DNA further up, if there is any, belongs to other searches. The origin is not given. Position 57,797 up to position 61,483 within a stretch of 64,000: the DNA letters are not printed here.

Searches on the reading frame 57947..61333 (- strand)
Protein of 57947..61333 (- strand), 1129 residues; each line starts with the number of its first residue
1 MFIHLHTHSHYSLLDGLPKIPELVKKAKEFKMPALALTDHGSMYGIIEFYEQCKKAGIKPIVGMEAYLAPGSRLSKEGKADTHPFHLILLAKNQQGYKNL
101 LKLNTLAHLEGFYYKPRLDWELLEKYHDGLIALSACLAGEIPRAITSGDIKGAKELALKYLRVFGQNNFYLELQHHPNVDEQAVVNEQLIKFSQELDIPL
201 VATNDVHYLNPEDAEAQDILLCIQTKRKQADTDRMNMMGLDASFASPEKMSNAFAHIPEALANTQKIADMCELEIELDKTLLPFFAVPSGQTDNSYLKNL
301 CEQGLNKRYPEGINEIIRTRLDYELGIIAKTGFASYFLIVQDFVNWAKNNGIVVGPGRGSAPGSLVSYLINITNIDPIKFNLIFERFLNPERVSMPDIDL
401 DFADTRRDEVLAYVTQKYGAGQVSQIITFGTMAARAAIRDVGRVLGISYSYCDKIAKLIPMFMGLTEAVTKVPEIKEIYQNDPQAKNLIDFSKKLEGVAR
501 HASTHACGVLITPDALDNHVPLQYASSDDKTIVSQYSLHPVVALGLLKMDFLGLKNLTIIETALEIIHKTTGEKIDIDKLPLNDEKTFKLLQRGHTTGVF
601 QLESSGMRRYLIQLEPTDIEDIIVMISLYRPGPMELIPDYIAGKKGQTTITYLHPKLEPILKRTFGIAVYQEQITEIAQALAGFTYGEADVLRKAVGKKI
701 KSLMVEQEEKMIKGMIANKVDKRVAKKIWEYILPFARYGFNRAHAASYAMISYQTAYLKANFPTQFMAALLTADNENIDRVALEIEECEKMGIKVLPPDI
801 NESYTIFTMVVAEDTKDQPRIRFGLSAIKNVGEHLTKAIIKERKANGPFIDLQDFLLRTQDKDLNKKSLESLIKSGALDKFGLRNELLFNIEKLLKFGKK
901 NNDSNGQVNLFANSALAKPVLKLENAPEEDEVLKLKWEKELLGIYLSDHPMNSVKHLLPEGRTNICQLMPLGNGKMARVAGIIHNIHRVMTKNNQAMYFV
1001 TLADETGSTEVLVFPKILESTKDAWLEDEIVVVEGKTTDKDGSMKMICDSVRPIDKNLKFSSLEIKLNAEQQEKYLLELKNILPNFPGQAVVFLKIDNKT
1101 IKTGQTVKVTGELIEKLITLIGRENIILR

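Call 71: search_protein_families(library=pfam, proteins=[window:57947-61333:-], max_evalue=0.00001)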
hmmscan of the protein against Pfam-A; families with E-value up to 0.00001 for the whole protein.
window:57947-61333:- (1129 aa): 5 families
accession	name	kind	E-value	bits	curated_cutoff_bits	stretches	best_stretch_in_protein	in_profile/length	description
PF07733.18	DNA_pol3_alpha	-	1.8e-103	346.2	23.9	1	295-553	1-260/260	Bacterial DNA polymerase III alpha NTPase domain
PF02811.25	PHP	-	4.1e-62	209.8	26.4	1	4-176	1-164/164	PHP domain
PF17657.6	DNA_pol3_finger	-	3.5e-61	205.8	22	1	556-718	1-165/166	Bacterial DNA polymerase III alpha subunit finger domain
PF14579.12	HHH_6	-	1.1e-28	99.7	25.6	1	792-884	1-86/90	Helix-hairpin-helix motif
PF01336.31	tRNA_anti-codon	-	3.6e-12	46.5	27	1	978-1054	2-75/75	OB-fold nucleic acid binding domain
